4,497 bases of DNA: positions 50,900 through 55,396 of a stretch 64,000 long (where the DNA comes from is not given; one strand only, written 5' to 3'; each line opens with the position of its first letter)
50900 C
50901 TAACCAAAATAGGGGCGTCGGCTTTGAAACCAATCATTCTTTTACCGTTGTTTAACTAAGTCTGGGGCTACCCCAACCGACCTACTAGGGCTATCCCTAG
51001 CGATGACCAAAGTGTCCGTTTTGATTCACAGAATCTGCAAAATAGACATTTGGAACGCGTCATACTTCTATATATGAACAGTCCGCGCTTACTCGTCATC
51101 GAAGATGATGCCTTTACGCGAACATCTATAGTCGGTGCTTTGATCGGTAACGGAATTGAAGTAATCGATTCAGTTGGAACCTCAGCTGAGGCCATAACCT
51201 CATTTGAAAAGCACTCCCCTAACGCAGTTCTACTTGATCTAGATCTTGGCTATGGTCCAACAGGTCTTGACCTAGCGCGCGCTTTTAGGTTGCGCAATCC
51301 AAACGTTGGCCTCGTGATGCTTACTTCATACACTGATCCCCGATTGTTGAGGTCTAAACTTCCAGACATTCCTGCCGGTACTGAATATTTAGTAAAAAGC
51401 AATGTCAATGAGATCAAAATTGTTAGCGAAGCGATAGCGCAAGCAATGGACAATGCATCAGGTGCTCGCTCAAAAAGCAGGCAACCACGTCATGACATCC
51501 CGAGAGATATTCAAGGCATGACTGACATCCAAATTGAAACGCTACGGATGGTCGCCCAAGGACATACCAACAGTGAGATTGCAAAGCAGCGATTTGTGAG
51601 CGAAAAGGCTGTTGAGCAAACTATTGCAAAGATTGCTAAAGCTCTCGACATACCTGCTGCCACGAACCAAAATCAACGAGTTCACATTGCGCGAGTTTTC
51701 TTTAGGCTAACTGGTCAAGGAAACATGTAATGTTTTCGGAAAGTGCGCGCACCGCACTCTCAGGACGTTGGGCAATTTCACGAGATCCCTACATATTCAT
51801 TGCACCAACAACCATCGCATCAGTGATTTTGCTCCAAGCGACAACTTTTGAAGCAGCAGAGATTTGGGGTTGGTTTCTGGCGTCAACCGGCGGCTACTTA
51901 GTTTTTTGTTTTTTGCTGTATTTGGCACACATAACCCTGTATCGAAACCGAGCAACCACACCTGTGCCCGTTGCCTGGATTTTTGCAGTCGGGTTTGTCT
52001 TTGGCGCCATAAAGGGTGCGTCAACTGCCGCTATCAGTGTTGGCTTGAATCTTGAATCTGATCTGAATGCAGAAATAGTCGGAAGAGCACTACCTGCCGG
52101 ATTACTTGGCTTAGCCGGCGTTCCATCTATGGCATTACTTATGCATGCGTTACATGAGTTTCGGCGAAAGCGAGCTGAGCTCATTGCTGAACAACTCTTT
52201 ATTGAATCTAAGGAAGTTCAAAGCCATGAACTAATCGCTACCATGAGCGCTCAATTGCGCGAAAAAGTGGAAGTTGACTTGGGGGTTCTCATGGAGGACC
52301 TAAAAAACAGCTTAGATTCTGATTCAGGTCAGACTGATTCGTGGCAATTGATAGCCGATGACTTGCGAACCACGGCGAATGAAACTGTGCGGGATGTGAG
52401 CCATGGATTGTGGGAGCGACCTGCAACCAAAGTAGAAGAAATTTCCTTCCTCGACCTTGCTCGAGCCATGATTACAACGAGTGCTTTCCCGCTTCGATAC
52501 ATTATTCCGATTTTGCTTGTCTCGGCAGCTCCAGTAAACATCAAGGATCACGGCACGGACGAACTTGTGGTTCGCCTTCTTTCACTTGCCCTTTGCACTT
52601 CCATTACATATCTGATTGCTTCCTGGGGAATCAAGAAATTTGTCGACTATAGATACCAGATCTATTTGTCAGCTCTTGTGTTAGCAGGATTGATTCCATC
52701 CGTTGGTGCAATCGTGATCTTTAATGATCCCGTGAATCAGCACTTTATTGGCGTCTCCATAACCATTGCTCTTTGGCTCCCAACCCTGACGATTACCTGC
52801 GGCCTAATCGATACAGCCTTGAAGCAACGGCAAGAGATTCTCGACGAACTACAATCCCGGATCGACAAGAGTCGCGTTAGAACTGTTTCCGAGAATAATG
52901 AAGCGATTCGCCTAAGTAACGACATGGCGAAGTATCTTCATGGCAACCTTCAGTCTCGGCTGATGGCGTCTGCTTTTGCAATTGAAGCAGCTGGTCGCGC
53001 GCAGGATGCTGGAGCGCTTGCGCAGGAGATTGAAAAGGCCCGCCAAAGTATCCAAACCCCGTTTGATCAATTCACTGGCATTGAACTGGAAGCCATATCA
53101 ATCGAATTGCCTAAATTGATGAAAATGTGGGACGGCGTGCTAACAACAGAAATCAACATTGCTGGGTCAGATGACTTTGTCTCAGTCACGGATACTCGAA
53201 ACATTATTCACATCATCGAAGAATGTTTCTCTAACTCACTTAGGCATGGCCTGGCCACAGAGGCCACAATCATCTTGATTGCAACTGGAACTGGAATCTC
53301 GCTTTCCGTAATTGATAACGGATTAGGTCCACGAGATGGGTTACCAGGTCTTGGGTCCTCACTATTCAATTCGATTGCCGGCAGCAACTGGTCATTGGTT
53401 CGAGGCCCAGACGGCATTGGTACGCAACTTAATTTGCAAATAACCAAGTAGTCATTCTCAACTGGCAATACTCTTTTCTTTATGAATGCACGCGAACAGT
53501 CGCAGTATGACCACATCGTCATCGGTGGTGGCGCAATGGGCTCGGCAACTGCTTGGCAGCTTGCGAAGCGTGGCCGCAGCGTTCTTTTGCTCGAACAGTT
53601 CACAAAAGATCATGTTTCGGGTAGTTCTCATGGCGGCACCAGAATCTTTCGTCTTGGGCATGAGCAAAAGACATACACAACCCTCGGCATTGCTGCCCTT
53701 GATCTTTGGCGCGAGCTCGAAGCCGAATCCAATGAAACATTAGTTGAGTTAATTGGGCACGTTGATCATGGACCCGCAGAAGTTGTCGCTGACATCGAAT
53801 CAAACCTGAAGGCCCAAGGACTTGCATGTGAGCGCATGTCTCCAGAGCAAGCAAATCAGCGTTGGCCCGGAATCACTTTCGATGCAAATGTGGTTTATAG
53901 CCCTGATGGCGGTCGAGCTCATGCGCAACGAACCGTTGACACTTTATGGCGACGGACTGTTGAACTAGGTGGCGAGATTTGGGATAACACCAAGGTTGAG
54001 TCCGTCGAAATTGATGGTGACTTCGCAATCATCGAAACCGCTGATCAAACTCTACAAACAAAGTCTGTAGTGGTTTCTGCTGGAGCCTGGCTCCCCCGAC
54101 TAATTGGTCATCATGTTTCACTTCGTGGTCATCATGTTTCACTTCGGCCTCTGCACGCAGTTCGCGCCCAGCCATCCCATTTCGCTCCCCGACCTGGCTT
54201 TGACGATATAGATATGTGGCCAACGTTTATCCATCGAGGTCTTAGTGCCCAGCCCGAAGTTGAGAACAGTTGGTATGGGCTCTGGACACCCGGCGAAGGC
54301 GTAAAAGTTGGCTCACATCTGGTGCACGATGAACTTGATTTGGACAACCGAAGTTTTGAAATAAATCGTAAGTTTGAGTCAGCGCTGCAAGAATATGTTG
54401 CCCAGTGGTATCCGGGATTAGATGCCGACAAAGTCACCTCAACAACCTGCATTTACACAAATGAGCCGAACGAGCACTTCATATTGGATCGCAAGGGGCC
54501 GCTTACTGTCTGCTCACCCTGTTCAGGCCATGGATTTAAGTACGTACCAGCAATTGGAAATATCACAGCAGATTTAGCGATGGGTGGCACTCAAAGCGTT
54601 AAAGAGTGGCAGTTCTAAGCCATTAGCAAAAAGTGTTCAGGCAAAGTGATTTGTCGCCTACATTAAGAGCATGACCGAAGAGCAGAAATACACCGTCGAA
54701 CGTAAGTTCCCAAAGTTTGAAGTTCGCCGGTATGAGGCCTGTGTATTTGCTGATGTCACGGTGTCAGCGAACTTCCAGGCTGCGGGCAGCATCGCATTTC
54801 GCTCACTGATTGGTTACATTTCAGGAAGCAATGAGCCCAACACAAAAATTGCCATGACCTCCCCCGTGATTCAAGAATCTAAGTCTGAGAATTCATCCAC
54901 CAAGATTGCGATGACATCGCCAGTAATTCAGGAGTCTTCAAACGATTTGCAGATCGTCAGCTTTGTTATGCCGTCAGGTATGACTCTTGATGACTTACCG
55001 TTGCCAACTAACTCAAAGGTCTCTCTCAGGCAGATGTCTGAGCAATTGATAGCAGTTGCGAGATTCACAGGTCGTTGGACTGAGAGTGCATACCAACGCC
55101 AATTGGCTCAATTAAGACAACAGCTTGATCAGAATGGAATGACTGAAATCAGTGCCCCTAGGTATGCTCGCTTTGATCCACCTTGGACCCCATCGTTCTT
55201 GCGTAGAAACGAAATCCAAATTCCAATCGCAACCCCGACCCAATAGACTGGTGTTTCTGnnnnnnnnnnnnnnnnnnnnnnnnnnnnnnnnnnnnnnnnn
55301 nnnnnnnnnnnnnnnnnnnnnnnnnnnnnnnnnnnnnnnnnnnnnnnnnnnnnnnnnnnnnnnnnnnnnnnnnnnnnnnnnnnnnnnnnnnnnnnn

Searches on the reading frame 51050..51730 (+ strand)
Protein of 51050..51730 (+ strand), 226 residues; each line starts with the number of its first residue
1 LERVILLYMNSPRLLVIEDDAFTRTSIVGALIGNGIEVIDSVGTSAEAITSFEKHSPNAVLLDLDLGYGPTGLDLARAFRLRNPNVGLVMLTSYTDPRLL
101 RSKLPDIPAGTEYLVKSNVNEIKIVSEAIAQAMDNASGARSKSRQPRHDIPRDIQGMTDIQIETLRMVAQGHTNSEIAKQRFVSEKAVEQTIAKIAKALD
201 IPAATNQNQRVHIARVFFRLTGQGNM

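Call 9: search_protein_families(library=pfam, proteins=[window:51050-51730:+], max_evalue=0.001)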
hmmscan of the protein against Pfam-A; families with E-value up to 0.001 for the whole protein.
window:51050-51730:+ (226 aa): 3 families
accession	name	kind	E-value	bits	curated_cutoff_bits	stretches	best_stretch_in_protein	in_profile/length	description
PF00072.30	Response_reg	-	1.2e-09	38.8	30.2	1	15-100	2-85/111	Response regulator receiver domain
PF00196.25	GerE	-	1.9e-06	27.8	23.5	1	158-199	4-45/57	Bacterial regulatory proteins, luxR family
PF14493.12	HTH_40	-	0.00076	20.2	27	0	163-214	4-58/89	Helix-turn-helix domain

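Call 40: search_protein_families(library=pfam, proteins=[window:51050-51730:+], max_evalue=1)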
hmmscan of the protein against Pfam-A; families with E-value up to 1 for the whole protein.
window:51050-51730:+ (226 aa): 7 families
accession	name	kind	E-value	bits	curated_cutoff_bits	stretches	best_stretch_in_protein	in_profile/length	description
PF00072.30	Response_reg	-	1.2e-09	38.8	30.2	1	15-100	2-85/111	Response regulator receiver domain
PF00196.25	GerE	-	1.9e-06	27.8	23.5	1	158-199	4-45/57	Bacterial regulatory proteins, luxR family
PF14493.12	HTH_40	-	0.00076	20.2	27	1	163-214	4-58/89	Helix-turn-helix domain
PF13384.12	HTH_23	-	0.009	16.3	24.6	1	162-192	8-38/50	Homeodomain-like domain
PF20274.4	cREC_REC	-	0.01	16.9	27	1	41-79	17-56/88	Cyclic-phosphate processing Receiver domain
PF03207.18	OspD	-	0.062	13.1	25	1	119-197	84-162/254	Borrelia outer surface protein D (OspD)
PF08281.18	Sigma70_r4_2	-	0.094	12.8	25.7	1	168-199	23-54/54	Sigma-70, region 4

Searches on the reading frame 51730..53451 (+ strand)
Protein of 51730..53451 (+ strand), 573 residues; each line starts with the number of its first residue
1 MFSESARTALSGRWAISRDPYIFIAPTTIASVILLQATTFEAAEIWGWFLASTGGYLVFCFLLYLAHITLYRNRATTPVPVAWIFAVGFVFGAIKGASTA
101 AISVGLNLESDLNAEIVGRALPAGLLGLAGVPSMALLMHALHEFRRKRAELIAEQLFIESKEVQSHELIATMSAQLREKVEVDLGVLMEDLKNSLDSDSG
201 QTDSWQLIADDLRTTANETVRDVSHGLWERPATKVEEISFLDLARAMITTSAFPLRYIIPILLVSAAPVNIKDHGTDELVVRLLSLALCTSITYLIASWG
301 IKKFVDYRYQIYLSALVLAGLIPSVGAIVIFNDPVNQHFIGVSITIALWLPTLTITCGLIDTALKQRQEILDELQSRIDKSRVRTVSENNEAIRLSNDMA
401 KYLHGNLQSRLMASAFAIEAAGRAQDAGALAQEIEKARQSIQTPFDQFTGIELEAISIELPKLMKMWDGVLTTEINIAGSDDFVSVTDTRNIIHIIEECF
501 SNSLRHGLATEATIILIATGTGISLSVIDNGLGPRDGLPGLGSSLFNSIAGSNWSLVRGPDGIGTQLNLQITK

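Call 9: search_protein_families(library=pfam, proteins=[window:51730-53451:+], max_evalue=0.001)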
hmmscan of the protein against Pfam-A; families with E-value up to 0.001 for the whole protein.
window:51730-53451:+ (573 aa): 1 family
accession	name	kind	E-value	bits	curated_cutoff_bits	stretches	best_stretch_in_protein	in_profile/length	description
PF02518.31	HATPase_c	-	0.00054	20.8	26.4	0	488-539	2-55/111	Histidine kinase-, DNA gyrase B-, and HSP90-like ATPase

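Call 40: search_protein_families(library=pfam, proteins=[window:51730-53451:+], max_evalue=1)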
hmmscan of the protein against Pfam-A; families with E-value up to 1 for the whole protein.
window:51730-53451:+ (573 aa): 2 families
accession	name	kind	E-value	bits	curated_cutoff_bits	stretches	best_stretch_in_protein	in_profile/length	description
PF02518.31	HATPase_c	-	0.00054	20.8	26.4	1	488-539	2-55/111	Histidine kinase-, DNA gyrase B-, and HSP90-like ATPase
PF11333.13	DUF3135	-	0.043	14.6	22.7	1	357-404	28-75/81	Protein of unknown function (DUF3135)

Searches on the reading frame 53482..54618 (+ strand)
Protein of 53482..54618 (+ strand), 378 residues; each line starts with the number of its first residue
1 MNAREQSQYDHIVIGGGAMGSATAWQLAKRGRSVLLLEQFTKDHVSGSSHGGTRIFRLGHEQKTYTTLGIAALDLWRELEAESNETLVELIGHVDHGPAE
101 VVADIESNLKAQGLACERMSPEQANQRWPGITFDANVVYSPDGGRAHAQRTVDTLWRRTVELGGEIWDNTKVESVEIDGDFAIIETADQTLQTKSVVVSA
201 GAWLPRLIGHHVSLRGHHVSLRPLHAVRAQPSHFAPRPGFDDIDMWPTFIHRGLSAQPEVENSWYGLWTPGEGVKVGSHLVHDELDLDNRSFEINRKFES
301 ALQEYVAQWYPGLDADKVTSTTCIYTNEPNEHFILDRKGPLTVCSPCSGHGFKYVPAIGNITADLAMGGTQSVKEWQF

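Call 9: search_protein_families(library=pfam, proteins=[window:53482-54618:+], max_evalue=0.001)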
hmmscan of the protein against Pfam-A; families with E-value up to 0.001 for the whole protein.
window:53482-54618:+ (378 aa): 6 families
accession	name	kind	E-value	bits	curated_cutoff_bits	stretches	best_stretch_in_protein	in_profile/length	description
PF01266.30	DAO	-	8.8e-49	167.3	27.9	1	10-365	1-353/353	FAD dependent oxidoreductase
PF03486.20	HI0933_like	-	5.5e-08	33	50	0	10-41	2-33/244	HI0933-like protein Rossmann domain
PF13450.12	NAD_binding_8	-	3.3e-07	30.9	21.9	1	13-49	1-35/68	NAD(P)-binding Rossmann-like domain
PF13738.12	Pyr_redox_3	-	1.1e-05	25.3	30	0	166-203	98-135/305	Pyridine nucleotide-disulphide oxidoreductase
PF01134.28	GIDA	-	0.00013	21.7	22.1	1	11-42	2-33/391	Glucose inhibited division protein A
PF00890.30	FAD_binding_2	-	0.00017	21.4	20.4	1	10-202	1-203/414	FAD binding domain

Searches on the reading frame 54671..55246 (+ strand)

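Call 9: search_protein_families(library=pfam, proteins=[window:54671-55246:+], max_evalue=0.001)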
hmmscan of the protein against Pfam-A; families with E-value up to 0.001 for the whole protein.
window:54671-55246:+ (191 aa): 1 family
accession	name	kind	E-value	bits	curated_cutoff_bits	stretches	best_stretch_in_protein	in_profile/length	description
PF04832.17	SOUL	-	2.1e-44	152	27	2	73-184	54-172/173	SOUL heme-binding protein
